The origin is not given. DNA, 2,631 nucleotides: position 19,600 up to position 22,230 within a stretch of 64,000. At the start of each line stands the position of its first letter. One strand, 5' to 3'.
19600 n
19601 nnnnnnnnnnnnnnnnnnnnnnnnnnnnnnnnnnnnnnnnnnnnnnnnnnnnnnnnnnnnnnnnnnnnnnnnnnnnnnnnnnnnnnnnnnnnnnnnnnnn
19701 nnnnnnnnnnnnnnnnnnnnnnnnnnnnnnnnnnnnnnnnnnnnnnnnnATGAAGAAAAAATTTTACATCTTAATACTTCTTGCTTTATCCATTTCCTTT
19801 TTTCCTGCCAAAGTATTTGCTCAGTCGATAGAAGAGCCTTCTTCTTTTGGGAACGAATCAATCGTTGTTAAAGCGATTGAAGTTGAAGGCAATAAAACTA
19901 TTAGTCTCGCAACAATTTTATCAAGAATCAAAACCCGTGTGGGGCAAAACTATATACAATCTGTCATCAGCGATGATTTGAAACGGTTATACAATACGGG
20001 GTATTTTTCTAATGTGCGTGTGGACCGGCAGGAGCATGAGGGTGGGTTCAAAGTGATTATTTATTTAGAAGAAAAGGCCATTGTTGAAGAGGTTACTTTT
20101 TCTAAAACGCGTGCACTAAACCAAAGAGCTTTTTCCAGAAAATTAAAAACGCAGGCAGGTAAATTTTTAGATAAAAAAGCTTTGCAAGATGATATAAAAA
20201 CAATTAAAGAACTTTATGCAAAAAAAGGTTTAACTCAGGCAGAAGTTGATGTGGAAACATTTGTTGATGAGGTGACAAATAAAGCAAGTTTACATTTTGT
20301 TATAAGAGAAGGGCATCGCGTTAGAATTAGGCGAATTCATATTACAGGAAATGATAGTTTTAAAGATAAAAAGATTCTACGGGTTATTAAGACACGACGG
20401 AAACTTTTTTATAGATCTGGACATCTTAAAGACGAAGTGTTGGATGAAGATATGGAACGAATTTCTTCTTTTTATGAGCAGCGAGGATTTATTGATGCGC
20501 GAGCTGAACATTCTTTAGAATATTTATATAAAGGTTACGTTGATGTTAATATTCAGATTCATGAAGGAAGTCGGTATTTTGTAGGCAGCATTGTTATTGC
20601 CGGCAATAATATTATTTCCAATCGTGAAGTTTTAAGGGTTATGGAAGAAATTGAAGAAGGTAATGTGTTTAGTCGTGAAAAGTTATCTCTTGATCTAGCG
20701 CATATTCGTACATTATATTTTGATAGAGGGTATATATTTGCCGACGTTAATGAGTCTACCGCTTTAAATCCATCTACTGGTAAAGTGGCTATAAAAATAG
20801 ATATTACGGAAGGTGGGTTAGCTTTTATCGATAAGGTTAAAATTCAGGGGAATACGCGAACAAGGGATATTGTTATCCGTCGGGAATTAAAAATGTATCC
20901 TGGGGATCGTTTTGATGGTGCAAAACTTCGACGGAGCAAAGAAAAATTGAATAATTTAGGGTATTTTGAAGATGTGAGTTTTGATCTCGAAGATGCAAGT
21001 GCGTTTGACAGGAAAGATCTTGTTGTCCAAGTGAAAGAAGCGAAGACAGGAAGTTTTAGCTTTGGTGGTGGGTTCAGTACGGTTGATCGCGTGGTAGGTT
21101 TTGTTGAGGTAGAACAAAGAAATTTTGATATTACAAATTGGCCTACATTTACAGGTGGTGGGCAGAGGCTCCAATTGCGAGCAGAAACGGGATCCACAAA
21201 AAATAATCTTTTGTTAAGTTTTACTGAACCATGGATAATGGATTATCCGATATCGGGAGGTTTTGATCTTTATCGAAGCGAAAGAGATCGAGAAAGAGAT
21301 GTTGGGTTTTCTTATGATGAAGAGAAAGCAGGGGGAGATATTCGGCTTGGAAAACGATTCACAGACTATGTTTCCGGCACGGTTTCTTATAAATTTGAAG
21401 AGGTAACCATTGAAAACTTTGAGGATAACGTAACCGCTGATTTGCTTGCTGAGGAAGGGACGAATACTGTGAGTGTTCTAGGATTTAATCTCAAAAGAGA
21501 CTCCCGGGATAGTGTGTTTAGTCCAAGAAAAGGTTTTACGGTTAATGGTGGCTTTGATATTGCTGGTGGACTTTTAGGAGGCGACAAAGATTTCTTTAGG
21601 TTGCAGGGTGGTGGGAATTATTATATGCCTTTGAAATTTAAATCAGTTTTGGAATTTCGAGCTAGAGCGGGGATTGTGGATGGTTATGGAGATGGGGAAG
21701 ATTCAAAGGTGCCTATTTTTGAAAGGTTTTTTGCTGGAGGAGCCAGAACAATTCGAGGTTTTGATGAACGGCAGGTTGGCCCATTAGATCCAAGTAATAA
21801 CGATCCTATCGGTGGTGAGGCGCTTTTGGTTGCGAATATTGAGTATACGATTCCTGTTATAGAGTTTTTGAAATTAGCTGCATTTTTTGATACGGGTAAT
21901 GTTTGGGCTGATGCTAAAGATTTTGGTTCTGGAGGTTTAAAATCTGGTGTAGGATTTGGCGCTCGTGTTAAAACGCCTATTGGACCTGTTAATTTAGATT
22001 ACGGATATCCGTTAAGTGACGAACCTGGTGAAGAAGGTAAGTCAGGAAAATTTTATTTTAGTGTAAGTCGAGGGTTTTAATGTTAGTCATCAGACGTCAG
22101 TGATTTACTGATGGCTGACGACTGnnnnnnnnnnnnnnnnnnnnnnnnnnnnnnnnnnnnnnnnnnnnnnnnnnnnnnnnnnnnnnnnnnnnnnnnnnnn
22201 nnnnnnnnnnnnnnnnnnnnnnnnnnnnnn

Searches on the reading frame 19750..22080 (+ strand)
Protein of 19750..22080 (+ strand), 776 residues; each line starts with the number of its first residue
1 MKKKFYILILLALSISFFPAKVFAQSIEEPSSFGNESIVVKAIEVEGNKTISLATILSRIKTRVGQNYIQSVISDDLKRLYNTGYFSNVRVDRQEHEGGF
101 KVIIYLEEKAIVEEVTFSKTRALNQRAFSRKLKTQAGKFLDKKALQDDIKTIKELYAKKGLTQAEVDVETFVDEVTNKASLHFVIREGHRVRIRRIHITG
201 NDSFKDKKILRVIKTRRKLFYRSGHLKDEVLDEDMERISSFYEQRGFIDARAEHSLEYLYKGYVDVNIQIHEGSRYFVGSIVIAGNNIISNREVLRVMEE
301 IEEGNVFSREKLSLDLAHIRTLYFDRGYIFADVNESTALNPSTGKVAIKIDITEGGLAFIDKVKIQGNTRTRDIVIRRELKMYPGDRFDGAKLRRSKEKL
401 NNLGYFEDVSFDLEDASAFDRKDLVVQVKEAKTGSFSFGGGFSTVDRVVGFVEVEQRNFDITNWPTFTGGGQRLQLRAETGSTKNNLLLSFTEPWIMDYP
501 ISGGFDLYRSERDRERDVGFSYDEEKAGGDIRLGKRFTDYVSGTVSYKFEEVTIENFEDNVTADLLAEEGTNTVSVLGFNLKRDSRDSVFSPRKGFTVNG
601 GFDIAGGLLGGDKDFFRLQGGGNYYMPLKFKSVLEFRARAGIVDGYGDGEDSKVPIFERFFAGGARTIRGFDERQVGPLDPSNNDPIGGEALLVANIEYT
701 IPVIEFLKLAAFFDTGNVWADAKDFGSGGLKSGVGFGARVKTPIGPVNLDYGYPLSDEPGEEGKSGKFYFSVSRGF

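Call 15: find_encoding_contigs(protein=window:19750-22080:+, flank=10000, max_places=10)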
Protein window:19750-22080:+ (776 aa): 1 contig read that carries it; 1 place shown.
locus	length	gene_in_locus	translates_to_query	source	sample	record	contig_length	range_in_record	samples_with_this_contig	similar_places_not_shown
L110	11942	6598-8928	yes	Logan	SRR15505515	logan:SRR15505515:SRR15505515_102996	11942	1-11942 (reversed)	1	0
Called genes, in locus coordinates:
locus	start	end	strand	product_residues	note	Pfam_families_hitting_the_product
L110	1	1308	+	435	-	?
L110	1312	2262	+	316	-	PF13793:Pribosyltran_N, PF00156:Pribosyltran, PF14572:Pribosyl_synth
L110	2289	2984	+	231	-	PF01386:Ribosomal_L25p, PF14693:Ribosomal_TL5_C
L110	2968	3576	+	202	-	PF01195:Pept_tRNA_hydro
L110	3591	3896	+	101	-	PF01250:Ribosomal_S6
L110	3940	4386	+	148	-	PF00436:SSB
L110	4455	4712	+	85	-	PF01084:Ribosomal_S18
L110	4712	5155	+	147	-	PF01281:Ribosomal_L9_N, PF03948:Ribosomal_L9_C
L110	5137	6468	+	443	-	PF00772:DnaB, PF13481:AAA_25, PF03796:DnaB_C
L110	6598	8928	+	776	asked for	PF07244:POTRA, PF08478:POTRA_1 (faint), PF08479:POTRA_2 (faint), PF07244:POTRA, PF01103:Omp85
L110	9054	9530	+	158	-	PF03938:OmpH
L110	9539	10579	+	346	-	PF04613:LpxD, PF25084:LbH_EIF2B (weak), PF25087:GMPPB_C (faint), PF00132:Hexapep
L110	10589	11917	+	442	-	PF03331:LpxC, PF22817:ApeP-like, PF07977:FabA, PF22818:ApeI-like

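Call 16: find_homologous_proteins(query=window:19750-22080:+, max_evalue=1e-50)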
Query window:19750-22080:+ (776 aa): 2992 proteins with E <= 1e-50 among 8000 candidates; the best 120 are listed.
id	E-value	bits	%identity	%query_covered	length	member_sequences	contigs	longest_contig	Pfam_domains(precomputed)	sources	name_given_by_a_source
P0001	0.0e+0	1723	100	100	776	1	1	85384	PF08479.17,PF08478.16,PF07244.21,PF01103.30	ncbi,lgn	-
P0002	0.0e+0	1255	70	99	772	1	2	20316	PF08479.17,PF08478.16,PF07244.21,PF01103.30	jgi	jgi:outer membrane protein insertion porin family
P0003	0.0e+0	1253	70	99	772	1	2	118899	PF08479.17,PF08478.16,PF07244.21,PF01103.30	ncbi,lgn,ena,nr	ncbi:MAG: outer membrane protein assembly factor BamA [Candidatus Omnitrophica bacterium]|nr:outer m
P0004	0.0e+0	1249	71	100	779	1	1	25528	PF08479.17,PF08478.16,PF07244.21,PF01103.30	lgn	-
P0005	0.0e+0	1247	70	100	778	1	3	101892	PF08479.17,PF08478.16,PF07244.21,PF01103.30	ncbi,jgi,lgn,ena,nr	ncbi:MAG TPA: outer membrane protein assembly factor BamA [Candidatus Omnitrophica bacterium]|nr:MAG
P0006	0.0e+0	1245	70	99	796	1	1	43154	PF08479.17,PF08478.16,PF07244.21,PF01103.30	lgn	-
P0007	0.0e+0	1242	73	96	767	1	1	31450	PF08479.17,PF08478.16,PF25282.1,PF07244.21,PF01103.30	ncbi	-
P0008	0.0e+0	1240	70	99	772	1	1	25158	PF08479.17,PF08478.16,PF07244.21,PF01103.30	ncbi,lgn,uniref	ncbi:hypothetical protein MNBD_UNCLBAC01-1380 [hydrothermal vent metagenome]|uniref:POTRA domain-con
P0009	0.0e+0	1234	69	100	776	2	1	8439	PF08479.17,PF08478.16,PF07244.21,PF01103.30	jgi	-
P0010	0.0e+0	1233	70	100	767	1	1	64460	PF08479.17,PF07244.21,PF01103.30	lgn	-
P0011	0.0e+0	1231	69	99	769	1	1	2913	PF08478.16,PF07244.21,PF01103.30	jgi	-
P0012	0.0e+0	1231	70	98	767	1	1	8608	PF08479.17,PF25282.1,PF07244.21,PF01103.30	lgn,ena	-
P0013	0.0e+0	1230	70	100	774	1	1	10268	PF08479.17,PF08478.16,PF07244.21,PF01103.30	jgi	-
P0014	0.0e+0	1226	69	99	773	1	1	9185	PF08479.17,PF08478.16,PF07244.21,PF01103.30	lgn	-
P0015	0.0e+0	1226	69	99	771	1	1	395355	PF08479.17,PF08478.16,PF07244.21,PF01103.30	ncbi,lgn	-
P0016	0.0e+0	1225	72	95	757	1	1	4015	PF08479.17,PF08478.16,PF07244.21,PF01103.30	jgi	-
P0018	0.0e+0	1223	72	95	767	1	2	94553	PF08479.17,PF07244.21,PF01103.30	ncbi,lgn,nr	ncbi:MAG: outer membrane protein assembly factor BamA [Candidatus Omnitrophica bacterium]|nr:outer m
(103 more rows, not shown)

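Call 17: find_encoding_contigs(protein=P0003, flank=3000, max_places=2)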
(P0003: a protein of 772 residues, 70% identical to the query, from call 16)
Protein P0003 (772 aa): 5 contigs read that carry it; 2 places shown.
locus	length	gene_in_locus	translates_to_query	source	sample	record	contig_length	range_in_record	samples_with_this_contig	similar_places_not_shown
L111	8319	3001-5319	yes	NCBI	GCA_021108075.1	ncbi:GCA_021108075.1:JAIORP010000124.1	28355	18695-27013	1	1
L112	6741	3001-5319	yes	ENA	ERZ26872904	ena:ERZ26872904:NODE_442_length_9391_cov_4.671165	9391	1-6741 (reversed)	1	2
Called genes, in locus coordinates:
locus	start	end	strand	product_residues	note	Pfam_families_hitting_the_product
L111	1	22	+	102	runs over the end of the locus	PF01250:Ribosomal_S6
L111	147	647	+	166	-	PF00436:SSB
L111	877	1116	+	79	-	PF01084:Ribosomal_S18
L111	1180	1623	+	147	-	PF01281:Ribosomal_L9_N, PF03948:Ribosomal_L9_C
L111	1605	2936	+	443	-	PF00772:DnaB, PF03796:DnaB_C, PF13481:AAA_25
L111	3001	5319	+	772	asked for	PF07244:POTRA, PF08478:POTRA_1 (faint), PF08479:POTRA_2 (faint), PF07244:POTRA, PF01103:Omp85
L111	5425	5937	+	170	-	PF03938:OmpH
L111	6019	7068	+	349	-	-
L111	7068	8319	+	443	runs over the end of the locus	PF03331:LpxC, PF22817:ApeP-like (weak), PF07977:FabA, PF22818:ApeI-like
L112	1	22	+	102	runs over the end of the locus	PF01250:Ribosomal_S6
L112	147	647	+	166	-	PF00436:SSB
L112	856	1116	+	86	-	PF01084:Ribosomal_S18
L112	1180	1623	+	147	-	PF01281:Ribosomal_L9_N, PF03948:Ribosomal_L9_C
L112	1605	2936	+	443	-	PF00772:DnaB, PF03796:DnaB_C, PF13481:AAA_25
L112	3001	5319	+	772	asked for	PF07244:POTRA, PF08478:POTRA_1 (faint), PF08479:POTRA_2 (faint), PF07244:POTRA, PF01103:Omp85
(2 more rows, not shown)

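Call 18: find_encoding_contigs(protein=P0005, flank=3000, max_places=2)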
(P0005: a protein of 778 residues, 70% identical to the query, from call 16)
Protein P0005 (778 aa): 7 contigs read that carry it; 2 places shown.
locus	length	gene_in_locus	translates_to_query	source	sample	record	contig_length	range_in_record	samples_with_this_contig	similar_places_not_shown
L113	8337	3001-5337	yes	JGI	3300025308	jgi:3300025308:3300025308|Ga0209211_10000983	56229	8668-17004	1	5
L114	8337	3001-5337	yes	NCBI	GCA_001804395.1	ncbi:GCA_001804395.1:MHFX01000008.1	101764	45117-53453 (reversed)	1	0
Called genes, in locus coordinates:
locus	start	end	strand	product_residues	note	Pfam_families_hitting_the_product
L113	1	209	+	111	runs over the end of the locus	PF01250:Ribosomal_S6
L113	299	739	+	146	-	PF00436:SSB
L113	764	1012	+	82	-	PF01084:Ribosomal_S18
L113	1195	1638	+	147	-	PF01281:Ribosomal_L9_N, PF03948:Ribosomal_L9_C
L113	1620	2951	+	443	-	PF00772:DnaB, PF03796:DnaB_C, PF13481:AAA_25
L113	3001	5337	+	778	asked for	PF07244:POTRA, PF08478:POTRA_1 (faint), PF08479:POTRA_2 (faint), PF07244:POTRA, PF01103:Omp85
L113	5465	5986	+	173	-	PF03938:OmpH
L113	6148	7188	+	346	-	PF04613:LpxD, PF25084:LbH_EIF2B (weak), PF25087:GMPPB_C, PF00132:Hexapep, PF14602:Hexapep_2 (faint), PF00132:Hexapep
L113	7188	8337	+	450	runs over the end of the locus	PF03331:LpxC, PF22817:ApeP-like (weak), PF07977:FabA, PF22818:ApeI-like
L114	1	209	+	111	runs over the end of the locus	PF01250:Ribosomal_S6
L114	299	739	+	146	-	PF00436:SSB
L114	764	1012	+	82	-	PF01084:Ribosomal_S18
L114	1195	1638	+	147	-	PF01281:Ribosomal_L9_N, PF03948:Ribosomal_L9_C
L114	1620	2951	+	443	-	PF00772:DnaB, PF03796:DnaB_C, PF13481:AAA_25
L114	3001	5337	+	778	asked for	PF07244:POTRA, PF08478:POTRA_1 (faint), PF08479:POTRA_2 (faint), PF07244:POTRA, PF01103:Omp85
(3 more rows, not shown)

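Call 19: find_encoding_contigs(protein=P0007, flank=3000, max_places=2)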
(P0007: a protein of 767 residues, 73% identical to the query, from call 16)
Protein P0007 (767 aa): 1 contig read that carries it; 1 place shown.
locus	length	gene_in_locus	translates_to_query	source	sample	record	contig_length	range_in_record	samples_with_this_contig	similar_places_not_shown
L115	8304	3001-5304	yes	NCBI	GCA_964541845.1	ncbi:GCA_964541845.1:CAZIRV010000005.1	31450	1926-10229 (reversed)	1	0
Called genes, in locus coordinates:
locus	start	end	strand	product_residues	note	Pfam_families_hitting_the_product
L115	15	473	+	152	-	PF00436:SSB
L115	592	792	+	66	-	PF01084:Ribosomal_S18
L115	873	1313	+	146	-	PF01281:Ribosomal_L9_N, PF03948:Ribosomal_L9_C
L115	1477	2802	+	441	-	PF00772:DnaB, PF13481:AAA_25, PF03796:DnaB_C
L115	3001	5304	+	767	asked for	PF25282:POTRA1_3_Toc75 (faint), PF07244:POTRA, PF08478:POTRA_1 (faint), PF08479:POTRA_2 (faint), PF07244:POTRA, PF01103:Omp85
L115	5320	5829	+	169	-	PF03938:OmpH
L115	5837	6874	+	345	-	PF04613:LpxD, PF25084:LbH_EIF2B (faint), PF25087:GMPPB_C, PF00132:Hexapep, PF14602:Hexapep_2 (faint), PF00132:Hexapep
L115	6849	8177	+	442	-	PF03331:LpxC, PF22817:ApeP-like (weak), PF07977:FabA, PF22818:ApeI-like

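Call 20: find_encoding_contigs(protein=P0004, flank=3000, max_places=2)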
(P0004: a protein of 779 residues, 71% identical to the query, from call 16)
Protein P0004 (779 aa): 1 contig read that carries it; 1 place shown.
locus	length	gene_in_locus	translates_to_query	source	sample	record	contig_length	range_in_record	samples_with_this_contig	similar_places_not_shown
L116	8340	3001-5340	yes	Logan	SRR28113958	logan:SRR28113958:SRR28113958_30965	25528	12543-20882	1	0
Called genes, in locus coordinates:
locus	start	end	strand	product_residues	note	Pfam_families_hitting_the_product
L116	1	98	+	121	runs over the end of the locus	PF01250:Ribosomal_S6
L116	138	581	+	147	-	PF00436:SSB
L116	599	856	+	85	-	PF01084:Ribosomal_S18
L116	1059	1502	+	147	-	PF01281:Ribosomal_L9_N, PF03948:Ribosomal_L9_C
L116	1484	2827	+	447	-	PF00772:DnaB, PF13481:AAA_25, PF03796:DnaB_C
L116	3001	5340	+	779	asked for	PF07244:POTRA, PF08478:POTRA_1 (faint), PF08479:POTRA_2 (faint), PF07244:POTRA, PF01103:Omp85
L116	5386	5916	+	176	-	PF03938:OmpH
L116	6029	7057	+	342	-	PF04613:LpxD, PF25084:LbH_EIF2B (faint), PF25087:GMPPB_C, PF00132:Hexapep (weak)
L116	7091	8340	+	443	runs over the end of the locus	PF03331:LpxC, PF22817:ApeP-like, PF07977:FabA, PF22818:ApeI-like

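Call 77: find_encoding_contigs(protein=P0018, flank=10000, max_places=1)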
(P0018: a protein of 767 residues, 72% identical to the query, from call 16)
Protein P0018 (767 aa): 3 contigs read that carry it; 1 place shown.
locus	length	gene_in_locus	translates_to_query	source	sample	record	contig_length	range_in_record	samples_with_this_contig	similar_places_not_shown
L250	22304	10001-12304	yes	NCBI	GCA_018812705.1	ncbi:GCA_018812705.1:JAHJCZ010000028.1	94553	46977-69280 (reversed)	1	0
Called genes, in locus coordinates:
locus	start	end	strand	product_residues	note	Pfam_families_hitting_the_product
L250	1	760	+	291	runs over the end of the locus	PF01634:HisG, PF09084:NMT1 (weak), PF12974:Phosphonate-bd (weak), PF08029:HisG_C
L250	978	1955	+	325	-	PF13374:TPR_10 (faint), PF13424:TPR_12 (faint), PF07719:TPR_2 (faint), PF25062:ARM_TT21_N, PF00515:TPR_1 (weak), PF13414:TPR_11 (weak), PF13432:TPR_16, PF14559:TPR_19 (weak), +11 more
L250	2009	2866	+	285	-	PF00288:GHMP_kinases_N, PF08544:GHMP_kinases_C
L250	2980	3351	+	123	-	PF04026:SpoVG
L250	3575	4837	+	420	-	PF00483:NTP_transferase, PF01128:IspD, PF12804:NTP_transf_3, PF25087:GMPPB_C (faint), PF25084:LbH_EIF2B, PF00132:Hexapep, PF14602:Hexapep_2 (weak)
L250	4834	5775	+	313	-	PF13793:Pribosyltran_N, PF00156:Pribosyltran, PF14572:Pribosyl_synth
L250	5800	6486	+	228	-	PF01386:Ribosomal_L25p, PF14693:Ribosomal_TL5_C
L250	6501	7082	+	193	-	PF01195:Pept_tRNA_hydro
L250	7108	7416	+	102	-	PF12910:PHD_like (weak), PF01250:Ribosomal_S6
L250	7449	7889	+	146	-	PF00436:SSB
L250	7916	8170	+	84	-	PF01084:Ribosomal_S18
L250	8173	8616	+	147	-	PF01281:Ribosomal_L9_N, PF03948:Ribosomal_L9_C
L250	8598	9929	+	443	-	PF00772:DnaB, PF03796:DnaB_C, PF13481:AAA_25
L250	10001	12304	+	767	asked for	PF07244:POTRA (weak), PF08479:POTRA_2 (faint), PF07244:POTRA, PF01103:Omp85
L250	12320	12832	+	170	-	PF03938:OmpH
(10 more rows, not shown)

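Call 78: find_encoding_contigs(protein=P0016, flank=10000, max_places=1)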
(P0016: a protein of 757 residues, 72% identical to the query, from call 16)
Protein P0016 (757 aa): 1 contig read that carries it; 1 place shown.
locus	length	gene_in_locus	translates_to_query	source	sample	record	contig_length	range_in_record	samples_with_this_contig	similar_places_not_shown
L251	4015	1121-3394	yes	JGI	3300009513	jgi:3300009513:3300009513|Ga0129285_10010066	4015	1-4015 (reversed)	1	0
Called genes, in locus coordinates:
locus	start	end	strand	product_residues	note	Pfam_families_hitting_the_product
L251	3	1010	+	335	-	?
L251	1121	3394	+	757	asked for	PF07244:POTRA, PF08478:POTRA_1 (faint), PF08479:POTRA_2 (faint), PF07244:POTRA, PF01103:Omp85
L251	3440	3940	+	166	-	PF03938:OmpH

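Call 79: find_encoding_contigs(protein=P0010, flank=10000, max_places=1)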
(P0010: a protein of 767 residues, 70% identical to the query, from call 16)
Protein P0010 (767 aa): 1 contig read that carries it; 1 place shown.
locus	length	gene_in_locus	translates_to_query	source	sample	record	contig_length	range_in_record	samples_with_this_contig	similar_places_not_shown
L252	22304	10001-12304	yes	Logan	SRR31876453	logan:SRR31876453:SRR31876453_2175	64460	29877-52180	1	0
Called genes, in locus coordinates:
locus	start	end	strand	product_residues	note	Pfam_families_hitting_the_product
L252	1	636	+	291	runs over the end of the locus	PF01634:HisG, PF09084:NMT1 (faint), PF12974:Phosphonate-bd (faint), PF08029:HisG_C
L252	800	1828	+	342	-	-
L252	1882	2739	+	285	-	PF00288:GHMP_kinases_N, PF08544:GHMP_kinases_C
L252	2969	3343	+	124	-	PF04026:SpoVG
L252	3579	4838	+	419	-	PF00483:NTP_transferase, PF01128:IspD, PF02348:CTP_transf_3 (weak), PF12804:NTP_transf_3, PF25087:GMPPB_C (faint), PF25084:LbH_EIF2B, PF00132:Hexapep, PF14602:Hexapep_2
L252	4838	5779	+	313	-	PF13793:Pribosyltran_N, PF00156:Pribosyltran, PF14681:UPRTase (faint), PF14572:Pribosyl_synth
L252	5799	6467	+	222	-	PF01386:Ribosomal_L25p, PF14693:Ribosomal_TL5_C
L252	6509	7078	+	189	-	PF01195:Pept_tRNA_hydro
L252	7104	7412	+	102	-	PF01250:Ribosomal_S6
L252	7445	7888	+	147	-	PF00436:SSB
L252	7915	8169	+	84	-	PF01084:Ribosomal_S18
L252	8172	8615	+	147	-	PF01281:Ribosomal_L9_N, PF03948:Ribosomal_L9_C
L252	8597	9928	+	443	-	PF00772:DnaB, PF13481:AAA_25, PF03796:DnaB_C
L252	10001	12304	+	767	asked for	PF07244:POTRA (weak), PF08479:POTRA_2 (faint), PF07244:POTRA, PF01103:Omp85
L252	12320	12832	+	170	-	PF03938:OmpH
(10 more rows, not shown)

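Call 80: find_encoding_contigs(protein=P0006, flank=10000, max_places=1)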
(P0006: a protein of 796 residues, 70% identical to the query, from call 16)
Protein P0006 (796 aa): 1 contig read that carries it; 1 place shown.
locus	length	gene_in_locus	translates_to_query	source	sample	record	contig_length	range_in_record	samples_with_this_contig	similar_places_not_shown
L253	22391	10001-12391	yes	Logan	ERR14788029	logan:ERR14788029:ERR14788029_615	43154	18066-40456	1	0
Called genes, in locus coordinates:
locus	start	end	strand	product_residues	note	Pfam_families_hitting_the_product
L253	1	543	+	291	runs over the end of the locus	PF01634:HisG, PF08029:HisG_C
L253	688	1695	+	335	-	-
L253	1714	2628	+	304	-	PF00288:GHMP_kinases_N, PF08544:GHMP_kinases_C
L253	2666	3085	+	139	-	PF04026:SpoVG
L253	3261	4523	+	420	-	PF00483:NTP_transferase, PF01128:IspD, PF02348:CTP_transf_3 (weak), PF12804:NTP_transf_3, PF25084:LbH_EIF2B (faint), PF25087:GMPPB_C (faint), PF00132:Hexapep, PF14602:Hexapep_2 (weak)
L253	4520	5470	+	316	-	PF13793:Pribosyltran_N, PF00156:Pribosyltran, PF14572:Pribosyl_synth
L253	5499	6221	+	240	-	PF01386:Ribosomal_L25p, PF14693:Ribosomal_TL5_C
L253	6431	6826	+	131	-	PF01195:Pept_tRNA_hydro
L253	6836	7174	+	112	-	PF01250:Ribosomal_S6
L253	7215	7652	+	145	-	PF00436:SSB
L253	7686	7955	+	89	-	PF01084:Ribosomal_S18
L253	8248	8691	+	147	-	PF01281:Ribosomal_L9_N, PF03948:Ribosomal_L9_C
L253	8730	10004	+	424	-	PF00772:DnaB, PF03796:DnaB_C, PF13481:AAA_25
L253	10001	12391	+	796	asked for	PF07244:POTRA, PF08478:POTRA_1 (faint), PF08479:POTRA_2 (faint), PF07244:POTRA, PF01103:Omp85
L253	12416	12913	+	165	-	PF03938:OmpH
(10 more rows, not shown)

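Call 84: search_protein_families(library=pfam, proteins=[L201:3483-4877:+], max_evalue=0.001)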
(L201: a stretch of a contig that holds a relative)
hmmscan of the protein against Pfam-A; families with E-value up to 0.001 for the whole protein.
L201:3483-4877:+ (465 aa): 0 families
